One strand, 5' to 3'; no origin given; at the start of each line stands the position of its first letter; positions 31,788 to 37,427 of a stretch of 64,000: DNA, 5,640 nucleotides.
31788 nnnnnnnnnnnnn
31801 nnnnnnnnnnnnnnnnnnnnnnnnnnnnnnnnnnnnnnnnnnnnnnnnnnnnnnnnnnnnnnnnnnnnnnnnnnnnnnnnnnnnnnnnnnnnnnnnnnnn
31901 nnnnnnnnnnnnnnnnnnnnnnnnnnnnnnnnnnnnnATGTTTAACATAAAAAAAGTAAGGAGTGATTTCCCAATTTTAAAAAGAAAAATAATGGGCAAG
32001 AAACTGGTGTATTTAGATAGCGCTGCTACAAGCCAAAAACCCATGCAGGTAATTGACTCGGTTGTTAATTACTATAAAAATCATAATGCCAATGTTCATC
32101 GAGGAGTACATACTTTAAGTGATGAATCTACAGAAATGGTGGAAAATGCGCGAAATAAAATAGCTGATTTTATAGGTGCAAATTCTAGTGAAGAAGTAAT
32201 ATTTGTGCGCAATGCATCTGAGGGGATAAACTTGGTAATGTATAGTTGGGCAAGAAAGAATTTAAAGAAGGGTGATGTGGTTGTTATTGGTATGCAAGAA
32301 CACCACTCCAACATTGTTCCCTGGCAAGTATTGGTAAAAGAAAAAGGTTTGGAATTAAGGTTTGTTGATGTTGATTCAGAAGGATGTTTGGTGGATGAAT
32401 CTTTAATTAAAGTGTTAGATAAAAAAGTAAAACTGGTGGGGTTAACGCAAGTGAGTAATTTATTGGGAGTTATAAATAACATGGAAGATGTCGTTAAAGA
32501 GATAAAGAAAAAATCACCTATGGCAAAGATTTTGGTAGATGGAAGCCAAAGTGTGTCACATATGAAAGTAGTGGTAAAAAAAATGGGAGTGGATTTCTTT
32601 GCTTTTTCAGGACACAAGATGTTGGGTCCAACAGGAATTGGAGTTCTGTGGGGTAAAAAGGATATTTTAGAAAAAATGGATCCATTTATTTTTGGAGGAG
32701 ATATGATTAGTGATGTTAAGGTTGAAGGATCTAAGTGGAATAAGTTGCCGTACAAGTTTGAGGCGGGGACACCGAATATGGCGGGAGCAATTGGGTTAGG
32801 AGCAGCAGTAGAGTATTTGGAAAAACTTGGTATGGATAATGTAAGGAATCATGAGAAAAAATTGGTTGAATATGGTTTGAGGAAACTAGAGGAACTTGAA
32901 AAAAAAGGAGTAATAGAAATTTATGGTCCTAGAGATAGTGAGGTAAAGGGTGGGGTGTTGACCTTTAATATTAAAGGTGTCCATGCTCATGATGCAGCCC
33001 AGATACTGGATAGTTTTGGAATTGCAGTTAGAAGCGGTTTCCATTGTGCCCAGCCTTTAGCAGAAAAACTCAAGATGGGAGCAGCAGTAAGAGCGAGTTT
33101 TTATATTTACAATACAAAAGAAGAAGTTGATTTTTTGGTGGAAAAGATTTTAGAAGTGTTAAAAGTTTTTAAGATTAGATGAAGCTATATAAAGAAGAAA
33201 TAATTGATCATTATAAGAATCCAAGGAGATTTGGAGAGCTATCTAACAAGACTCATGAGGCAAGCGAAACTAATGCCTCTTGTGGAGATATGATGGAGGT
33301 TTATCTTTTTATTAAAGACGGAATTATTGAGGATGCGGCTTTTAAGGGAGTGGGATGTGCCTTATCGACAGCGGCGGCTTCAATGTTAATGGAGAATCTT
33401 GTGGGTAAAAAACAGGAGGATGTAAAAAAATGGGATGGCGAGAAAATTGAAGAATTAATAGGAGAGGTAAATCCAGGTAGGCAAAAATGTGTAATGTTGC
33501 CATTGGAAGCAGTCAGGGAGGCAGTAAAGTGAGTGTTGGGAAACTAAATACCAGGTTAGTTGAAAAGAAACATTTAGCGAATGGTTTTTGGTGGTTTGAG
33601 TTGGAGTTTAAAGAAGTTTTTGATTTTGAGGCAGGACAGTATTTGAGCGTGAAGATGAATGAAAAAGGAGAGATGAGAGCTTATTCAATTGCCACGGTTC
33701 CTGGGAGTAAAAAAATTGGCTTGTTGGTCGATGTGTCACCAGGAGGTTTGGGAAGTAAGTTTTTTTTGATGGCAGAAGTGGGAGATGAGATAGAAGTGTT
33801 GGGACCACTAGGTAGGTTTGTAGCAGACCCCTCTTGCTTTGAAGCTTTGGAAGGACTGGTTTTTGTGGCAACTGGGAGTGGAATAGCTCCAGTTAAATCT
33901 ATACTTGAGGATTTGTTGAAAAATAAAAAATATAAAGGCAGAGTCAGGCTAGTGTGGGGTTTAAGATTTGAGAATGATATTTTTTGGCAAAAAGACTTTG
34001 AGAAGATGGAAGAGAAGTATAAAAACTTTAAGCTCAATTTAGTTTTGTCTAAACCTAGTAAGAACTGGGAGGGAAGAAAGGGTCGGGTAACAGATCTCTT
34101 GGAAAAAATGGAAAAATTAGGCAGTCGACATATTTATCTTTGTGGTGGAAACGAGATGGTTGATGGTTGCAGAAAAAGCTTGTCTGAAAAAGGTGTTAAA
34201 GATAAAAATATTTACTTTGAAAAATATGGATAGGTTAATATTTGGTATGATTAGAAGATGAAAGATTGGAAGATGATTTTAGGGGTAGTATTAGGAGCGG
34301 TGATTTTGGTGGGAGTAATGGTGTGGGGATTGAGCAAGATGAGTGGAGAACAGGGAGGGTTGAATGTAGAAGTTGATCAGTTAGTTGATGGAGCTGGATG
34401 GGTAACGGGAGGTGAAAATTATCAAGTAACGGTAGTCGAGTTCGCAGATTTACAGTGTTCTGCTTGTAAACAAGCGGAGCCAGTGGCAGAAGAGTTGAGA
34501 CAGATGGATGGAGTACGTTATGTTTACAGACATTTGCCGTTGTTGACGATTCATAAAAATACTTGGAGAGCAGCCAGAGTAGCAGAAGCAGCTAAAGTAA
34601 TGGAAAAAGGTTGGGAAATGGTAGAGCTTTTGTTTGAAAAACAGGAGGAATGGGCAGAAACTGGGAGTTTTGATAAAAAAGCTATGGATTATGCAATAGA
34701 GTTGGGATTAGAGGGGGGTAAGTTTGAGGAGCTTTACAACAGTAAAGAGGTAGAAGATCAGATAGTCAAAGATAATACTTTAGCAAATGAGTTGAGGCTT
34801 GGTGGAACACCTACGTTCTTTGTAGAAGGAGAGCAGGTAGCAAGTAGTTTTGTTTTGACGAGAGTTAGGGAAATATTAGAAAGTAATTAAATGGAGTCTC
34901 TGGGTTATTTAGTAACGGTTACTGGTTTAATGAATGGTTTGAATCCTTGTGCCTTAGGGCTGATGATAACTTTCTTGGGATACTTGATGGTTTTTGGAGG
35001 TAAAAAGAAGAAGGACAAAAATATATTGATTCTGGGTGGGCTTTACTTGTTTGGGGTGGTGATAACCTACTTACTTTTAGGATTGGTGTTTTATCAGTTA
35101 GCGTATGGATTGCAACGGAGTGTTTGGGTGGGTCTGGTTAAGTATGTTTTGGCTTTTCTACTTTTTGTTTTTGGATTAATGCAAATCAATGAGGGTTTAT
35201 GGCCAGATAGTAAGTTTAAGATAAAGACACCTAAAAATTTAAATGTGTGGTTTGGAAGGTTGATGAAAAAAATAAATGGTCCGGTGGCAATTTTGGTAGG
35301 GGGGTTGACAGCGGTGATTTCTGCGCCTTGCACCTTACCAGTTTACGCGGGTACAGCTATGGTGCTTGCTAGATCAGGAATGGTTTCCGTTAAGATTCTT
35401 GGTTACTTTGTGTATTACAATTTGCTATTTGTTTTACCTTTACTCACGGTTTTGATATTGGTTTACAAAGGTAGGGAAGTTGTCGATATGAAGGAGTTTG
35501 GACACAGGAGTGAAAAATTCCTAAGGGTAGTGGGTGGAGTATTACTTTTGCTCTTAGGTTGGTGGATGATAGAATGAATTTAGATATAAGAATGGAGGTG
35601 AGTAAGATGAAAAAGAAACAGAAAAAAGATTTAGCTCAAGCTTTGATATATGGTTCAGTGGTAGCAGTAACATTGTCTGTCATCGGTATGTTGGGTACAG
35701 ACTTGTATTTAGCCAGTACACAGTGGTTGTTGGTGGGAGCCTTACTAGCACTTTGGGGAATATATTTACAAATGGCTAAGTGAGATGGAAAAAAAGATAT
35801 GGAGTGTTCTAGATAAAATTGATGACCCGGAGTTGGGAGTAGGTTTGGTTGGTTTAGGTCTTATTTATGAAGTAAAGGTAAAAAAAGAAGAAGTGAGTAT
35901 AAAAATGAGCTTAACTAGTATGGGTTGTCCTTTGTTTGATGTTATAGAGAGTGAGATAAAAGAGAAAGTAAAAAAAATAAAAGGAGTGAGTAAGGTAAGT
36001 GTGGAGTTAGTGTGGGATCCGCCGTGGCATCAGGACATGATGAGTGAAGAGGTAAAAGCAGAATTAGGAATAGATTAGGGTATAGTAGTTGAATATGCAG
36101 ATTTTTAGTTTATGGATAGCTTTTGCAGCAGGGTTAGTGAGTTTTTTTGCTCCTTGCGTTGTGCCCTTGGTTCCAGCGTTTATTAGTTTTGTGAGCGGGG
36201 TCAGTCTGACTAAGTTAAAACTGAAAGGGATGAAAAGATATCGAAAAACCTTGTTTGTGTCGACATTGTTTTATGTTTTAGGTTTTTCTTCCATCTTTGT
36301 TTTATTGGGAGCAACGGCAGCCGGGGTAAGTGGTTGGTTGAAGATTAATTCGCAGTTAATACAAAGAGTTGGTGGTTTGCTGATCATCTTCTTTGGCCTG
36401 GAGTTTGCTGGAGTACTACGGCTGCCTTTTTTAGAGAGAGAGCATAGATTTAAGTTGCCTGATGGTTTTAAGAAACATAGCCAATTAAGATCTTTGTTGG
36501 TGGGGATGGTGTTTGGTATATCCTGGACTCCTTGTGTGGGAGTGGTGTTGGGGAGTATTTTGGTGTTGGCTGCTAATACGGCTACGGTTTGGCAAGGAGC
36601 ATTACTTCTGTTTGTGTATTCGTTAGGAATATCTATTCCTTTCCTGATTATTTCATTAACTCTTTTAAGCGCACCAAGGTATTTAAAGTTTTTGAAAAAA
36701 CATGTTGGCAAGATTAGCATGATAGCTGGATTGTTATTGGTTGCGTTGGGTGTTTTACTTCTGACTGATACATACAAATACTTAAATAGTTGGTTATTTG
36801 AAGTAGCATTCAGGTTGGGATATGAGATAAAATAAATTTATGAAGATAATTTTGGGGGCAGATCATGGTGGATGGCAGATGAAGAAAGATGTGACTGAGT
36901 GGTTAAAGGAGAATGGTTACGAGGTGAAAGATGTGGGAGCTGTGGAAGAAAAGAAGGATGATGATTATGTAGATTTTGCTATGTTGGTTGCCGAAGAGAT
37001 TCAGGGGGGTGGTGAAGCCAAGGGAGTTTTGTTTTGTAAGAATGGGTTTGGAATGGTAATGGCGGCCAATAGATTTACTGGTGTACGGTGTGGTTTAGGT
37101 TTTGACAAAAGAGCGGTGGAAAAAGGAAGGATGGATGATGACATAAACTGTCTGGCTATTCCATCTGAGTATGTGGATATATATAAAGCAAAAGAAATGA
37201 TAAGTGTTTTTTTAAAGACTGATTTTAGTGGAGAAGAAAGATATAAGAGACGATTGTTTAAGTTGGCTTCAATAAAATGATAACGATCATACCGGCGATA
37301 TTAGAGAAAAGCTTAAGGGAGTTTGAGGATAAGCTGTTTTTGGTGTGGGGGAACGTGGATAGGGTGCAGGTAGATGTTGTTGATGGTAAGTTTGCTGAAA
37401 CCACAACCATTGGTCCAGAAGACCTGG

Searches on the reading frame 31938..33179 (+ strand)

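Call 68: search_protein_families(library=pfam, proteins=[window:31938-33179:+], max_evalue=0.0001)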
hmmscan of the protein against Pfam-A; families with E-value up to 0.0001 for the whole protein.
window:31938-33179:+ (414 aa): 1 family
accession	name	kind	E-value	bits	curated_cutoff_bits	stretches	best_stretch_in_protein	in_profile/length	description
PF00266.25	Aminotran_5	-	3.4e-139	464.4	21.5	1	24-400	1-371/371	Aminotransferase class-V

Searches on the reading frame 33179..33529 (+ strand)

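Call 68: search_protein_families(library=pfam, proteins=[window:33179-33529:+], max_evalue=0.0001)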
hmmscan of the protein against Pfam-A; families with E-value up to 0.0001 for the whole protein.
window:33179-33529:+ (117 aa): 1 family
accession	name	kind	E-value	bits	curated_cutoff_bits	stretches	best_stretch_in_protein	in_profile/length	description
PF01592.21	NifU_N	-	2.4e-25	89.6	22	1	4-117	2-118/127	NifU-like N terminal domain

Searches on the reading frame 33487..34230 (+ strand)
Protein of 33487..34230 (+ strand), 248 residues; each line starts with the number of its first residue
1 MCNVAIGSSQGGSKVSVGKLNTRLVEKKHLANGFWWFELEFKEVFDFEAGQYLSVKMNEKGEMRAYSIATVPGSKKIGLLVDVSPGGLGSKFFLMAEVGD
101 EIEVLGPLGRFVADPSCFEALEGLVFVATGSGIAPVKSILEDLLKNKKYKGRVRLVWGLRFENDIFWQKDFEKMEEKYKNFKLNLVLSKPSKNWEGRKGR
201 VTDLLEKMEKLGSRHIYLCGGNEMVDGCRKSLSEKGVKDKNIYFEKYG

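Call 68: search_protein_families(library=pfam, proteins=[window:33487-34230:+], max_evalue=0.0001)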
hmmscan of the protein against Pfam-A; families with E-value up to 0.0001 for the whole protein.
window:33487-34230:+ (248 aa): 3 families
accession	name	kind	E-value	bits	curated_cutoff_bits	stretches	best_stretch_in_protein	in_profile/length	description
PF00175.26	NAD_binding_1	-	2.6e-24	86.4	22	1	126-229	1-108/109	Oxidoreductase NAD-binding domain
PF00970.30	FAD_binding_6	-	3e-10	40.7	21.1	1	23-111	3-97/99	Oxidoreductase FAD-binding domain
PF08030.17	NAD_binding_6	-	5e-06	27.1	22.2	1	123-193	3-80/156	Ferric reductase NAD binding domain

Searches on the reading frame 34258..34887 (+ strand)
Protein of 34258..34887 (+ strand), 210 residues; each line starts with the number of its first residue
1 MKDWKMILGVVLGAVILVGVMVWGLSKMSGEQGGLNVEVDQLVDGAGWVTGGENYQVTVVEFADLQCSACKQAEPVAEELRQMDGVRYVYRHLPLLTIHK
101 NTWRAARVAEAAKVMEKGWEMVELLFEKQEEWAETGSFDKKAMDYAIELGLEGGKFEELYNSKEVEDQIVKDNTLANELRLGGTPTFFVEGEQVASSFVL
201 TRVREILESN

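Call 68: search_protein_families(library=pfam, proteins=[window:34258-34887:+], max_evalue=0.0001)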
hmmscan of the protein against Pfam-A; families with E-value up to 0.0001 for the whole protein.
window:34258-34887:+ (210 aa): 2 families
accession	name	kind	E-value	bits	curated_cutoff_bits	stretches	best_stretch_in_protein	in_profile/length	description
PF01323.26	DSBA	-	3.8e-18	66.4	25.6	1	58-195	1-178/191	DSBA-like thioredoxin domain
PF13462.12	Thioredoxin_4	-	5.6e-18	66.1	23.2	1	47-208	5-164/165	Thioredoxin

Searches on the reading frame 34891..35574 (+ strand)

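Call 69: search_protein_families(library=pfam, proteins=[window:34891-35574:+], max_evalue=0.0001)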
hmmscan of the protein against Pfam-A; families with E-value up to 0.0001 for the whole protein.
window:34891-35574:+ (228 aa): 3 families
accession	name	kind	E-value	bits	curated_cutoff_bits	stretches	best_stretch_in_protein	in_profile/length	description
PF11139.14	SfLAP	-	5.3e-09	36.3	35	1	48-226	30-207/213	Sap, sulfolipid-1-addressing protein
PF02683.22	DsbD_TM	-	1.6e-05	24.7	27.1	1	9-227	9-215/219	Cytochrome C biogenesis protein transmembrane domain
PF13386.12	DsbD_2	-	6.9e-05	23.3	24.9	0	49-223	35-197/199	Cytochrome C biogenesis protein transmembrane region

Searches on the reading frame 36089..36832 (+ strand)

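Call 69: search_protein_families(library=pfam, proteins=[window:36089-36832:+], max_evalue=0.0001)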
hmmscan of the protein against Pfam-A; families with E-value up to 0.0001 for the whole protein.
window:36089-36832:+ (248 aa): 2 families
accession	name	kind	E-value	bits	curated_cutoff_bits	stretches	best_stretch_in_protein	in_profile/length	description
PF02683.22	DsbD_TM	-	3e-17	63.1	27.1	1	8-225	5-215/219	Cytochrome C biogenesis protein transmembrane domain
PF13386.12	DsbD_2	-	2.5e-11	44.3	24.9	1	11-222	2-198/199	Cytochrome C biogenesis protein transmembrane region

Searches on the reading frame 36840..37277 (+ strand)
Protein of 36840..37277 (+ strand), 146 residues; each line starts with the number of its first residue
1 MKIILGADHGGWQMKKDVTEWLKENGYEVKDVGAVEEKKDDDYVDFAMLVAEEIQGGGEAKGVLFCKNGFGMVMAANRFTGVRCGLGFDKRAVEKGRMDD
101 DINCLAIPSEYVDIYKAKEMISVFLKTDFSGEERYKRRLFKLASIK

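Call 69: search_protein_families(library=pfam, proteins=[window:36840-37277:+], max_evalue=0.0001)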
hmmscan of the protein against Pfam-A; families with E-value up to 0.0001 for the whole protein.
window:36840-37277:+ (146 aa): 1 family
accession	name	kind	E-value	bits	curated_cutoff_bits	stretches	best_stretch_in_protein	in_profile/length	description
PF02502.23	LacAB_rpiB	-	1.6e-37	129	24.7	1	3-141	1-137/138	Ribose/Galactose Isomerase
